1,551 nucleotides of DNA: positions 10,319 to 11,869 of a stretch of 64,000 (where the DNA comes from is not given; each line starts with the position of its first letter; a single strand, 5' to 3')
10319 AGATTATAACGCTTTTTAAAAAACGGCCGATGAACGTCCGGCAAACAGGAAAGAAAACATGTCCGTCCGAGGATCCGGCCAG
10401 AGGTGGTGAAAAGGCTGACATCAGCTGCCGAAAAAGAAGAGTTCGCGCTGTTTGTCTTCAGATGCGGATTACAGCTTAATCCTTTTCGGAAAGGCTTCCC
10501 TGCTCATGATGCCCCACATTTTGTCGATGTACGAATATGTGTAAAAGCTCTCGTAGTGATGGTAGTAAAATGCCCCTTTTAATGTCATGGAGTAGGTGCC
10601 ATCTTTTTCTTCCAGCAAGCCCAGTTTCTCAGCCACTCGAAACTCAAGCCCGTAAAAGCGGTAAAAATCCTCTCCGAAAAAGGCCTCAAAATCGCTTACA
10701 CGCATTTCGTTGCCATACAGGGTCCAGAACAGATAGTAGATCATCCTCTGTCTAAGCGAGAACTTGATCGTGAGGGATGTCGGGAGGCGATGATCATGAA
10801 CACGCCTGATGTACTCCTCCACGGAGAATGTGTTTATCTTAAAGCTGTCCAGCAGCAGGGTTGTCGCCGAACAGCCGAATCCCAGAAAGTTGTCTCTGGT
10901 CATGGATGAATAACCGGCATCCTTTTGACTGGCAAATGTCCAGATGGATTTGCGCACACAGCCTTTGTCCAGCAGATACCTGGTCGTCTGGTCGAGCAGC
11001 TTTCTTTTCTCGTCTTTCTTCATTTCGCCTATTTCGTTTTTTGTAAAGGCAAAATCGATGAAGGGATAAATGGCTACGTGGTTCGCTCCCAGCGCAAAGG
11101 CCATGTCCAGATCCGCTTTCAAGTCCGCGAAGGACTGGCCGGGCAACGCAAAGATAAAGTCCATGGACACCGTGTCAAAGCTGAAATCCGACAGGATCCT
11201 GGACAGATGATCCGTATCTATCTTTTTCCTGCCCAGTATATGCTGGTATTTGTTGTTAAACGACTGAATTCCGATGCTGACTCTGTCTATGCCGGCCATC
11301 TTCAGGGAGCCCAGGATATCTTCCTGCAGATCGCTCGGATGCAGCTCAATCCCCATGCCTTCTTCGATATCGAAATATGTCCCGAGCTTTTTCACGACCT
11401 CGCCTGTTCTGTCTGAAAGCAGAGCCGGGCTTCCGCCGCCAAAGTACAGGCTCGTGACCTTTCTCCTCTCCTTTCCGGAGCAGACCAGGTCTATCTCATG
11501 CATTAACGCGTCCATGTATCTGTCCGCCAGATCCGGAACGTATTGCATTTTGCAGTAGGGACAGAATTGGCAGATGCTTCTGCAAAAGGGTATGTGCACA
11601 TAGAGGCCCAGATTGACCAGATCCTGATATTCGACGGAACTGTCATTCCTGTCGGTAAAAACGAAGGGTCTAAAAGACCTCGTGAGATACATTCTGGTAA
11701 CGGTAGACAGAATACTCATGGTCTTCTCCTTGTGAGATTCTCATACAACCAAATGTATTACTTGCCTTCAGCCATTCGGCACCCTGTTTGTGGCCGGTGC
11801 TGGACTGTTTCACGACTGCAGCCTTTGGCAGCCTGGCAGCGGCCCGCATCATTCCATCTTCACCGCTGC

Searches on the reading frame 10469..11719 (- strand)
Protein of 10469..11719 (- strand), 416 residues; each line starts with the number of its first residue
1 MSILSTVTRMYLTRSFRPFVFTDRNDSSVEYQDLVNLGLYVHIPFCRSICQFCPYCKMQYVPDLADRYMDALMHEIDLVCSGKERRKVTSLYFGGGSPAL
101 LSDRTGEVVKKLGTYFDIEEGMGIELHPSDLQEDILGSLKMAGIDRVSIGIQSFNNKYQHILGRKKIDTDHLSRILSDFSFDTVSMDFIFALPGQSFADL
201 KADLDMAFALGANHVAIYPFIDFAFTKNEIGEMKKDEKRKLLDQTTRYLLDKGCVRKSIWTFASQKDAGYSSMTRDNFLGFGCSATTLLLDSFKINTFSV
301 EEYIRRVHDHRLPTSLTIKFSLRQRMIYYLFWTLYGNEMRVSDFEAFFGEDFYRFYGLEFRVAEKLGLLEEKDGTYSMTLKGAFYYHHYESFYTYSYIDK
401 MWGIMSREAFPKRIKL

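Call 10: search_protein_families(library=pfam, proteins=[window:10469-11719:-], max_evalue=0.01)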
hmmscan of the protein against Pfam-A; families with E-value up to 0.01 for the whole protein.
window:10469-11719:- (416 aa): 1 family
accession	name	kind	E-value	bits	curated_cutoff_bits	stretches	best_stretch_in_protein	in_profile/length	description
PF04055.27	Radical_SAM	-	4.6e-15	56.6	29.5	1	40-206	1-165/166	Radical SAM superfamily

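Call 21: find_encoding_contigs(protein=window:10469-11719:-, flank=10000, max_places=8)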
Protein window:10469-11719:- (416 aa): 11 contigs read that carry it; 8 places shown.
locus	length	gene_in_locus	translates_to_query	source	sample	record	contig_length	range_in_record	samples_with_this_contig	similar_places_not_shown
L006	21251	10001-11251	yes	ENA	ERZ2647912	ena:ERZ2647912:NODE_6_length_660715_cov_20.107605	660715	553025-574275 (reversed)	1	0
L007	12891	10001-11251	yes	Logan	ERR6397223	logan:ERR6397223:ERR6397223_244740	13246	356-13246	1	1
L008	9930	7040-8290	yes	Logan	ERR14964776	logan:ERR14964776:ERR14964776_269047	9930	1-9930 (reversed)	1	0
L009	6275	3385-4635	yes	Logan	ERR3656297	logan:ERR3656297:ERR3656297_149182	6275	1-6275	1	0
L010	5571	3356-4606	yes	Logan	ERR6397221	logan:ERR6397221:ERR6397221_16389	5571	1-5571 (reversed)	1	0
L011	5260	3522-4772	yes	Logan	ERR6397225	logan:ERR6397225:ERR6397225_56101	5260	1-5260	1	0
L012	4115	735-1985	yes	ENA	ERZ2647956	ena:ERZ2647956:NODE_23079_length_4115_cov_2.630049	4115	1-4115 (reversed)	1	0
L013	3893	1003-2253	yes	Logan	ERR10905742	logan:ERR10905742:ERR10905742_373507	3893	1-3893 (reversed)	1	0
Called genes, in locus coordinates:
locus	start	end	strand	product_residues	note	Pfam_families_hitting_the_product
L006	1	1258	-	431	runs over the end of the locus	PF10509:GalKase_gal_bdg, PF00288:GHMP_kinases_N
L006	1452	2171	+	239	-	-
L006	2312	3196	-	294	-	PF07992:Pyr_redox_2, PF13738:Pyr_redox_3, PF00070:Pyr_redox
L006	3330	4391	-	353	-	PF00294:PfkB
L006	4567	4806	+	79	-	-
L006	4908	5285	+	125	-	PF06397:Desulfoferrod_N, PF01880:Desulfoferrodox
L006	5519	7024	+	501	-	PF00478:IMPDH, PF00571:CBS (faint)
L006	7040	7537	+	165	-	PF03449:GreA_GreB_N, PF01272:GreA_GreB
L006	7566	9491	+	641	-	PF01336:tRNA_anti-codon, PF00152:tRNA-synt_2, PF01588:tRNA_bind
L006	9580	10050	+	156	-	-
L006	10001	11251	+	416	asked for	PF04055:Radical_SAM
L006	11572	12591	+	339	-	-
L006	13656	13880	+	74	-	-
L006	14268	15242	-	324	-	PF01208:URO-D (weak)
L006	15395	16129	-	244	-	PF01479:S4, PF00849:PseudoU_synth_2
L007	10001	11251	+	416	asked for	PF04055:Radical_SAM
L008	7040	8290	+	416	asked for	PF04055:Radical_SAM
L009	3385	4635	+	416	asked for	PF04055:Radical_SAM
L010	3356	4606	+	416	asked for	PF04055:Radical_SAM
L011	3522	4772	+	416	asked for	PF04055:Radical_SAM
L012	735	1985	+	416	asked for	PF04055:Radical_SAM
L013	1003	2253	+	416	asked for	PF04055:Radical_SAM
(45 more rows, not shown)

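Call 75: search_protein_families(library=ncbifam, proteins=[window:10469-11719:-], max_evalue=0.01)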
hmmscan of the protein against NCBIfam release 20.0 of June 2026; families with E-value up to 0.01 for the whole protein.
window:10469-11719:- (416 aa): 21 families
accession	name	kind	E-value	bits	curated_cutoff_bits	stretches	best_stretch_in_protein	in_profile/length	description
NF006385.0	PRK08629.1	equivalog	2.1e-49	168.5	355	1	37-385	53-405/439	coproporphyrinogen III oxidase family protein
NF006067.1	PRK08208.1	equivalog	4.5e-40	137.9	380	1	29-383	28-404/427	STM4012 family radical SAM protein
TIGR04107.1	rSAM_HutW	equivalog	1.9e-39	135.7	400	1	38-387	41-408/419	heme anaerobic degradation radical SAM methyltransferase ChuW/HutW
TIGR00538.1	hemN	equivalog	2.7e-36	125.3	324.95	1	35-383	48-428/454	oxygen-independent coproporphyrinogen III oxidase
TIGR00539.1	hemN_rel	equivalog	1.7e-34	119.5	205.4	1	39-319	3-294/361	radical SAM family heme chaperone HemW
TIGR03994.1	rSAM_HemZ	equivalog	1.1e-28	100.5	321.4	1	35-248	83-309/401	coproporphyrinogen dehydrogenase HemZ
NF005133.0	PRK06582.1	equivalog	4.8e-25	88.4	597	1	36-289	11-278/390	coproporphyrinogen III oxidase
NF006064.0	PRK08207.2-2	equivalog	3.6e-24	85.6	504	1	5-218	113-336/465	coproporphyrinogen III oxidase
NF004567.0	PRK05904.1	equivalog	7.8e-21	74.7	355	1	39-219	9-191/353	coproporphyrinogen III oxidase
NF006060.0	PRK08207.1-3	equivalog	9.7e-19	67.5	653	1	33-217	146-341/477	coproporphyrinogen III oxidase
NF006062.0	PRK08207.1-5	equivalog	1.1e-15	57.4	1007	1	27-203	139-326/476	coproporphyrinogen III oxidase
NF006061.0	PRK08207.1-4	equivalog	7.4e-15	54.7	702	1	36-217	173-365/501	coproporphyrinogen III oxidase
NF006066.0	PRK08207.2-5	equivalog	3.2e-11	42.6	1117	1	37-218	191-382/518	coproporphyrinogen III oxidase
NF006065.0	PRK08207.2-4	equivalog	6.4e-11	41.9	922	1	34-254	166-405/484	coproporphyrinogen III oxidase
NF006063.0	PRK08207.2-1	equivalog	3.1e-10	39.3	1074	1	35-208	191-374/518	coproporphyrinogen III oxidase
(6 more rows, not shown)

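Call 76: search_protein_families(library=padloc, proteins=[window:10469-11719:-], max_evalue=0.01)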
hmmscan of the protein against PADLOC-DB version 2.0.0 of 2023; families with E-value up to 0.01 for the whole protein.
window:10469-11719:- (416 aa): 1 family
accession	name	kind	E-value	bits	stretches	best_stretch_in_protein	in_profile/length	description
PDLC02904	pVip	-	0.0026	15.3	1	46-178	13-135/262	Viperins associated with kinases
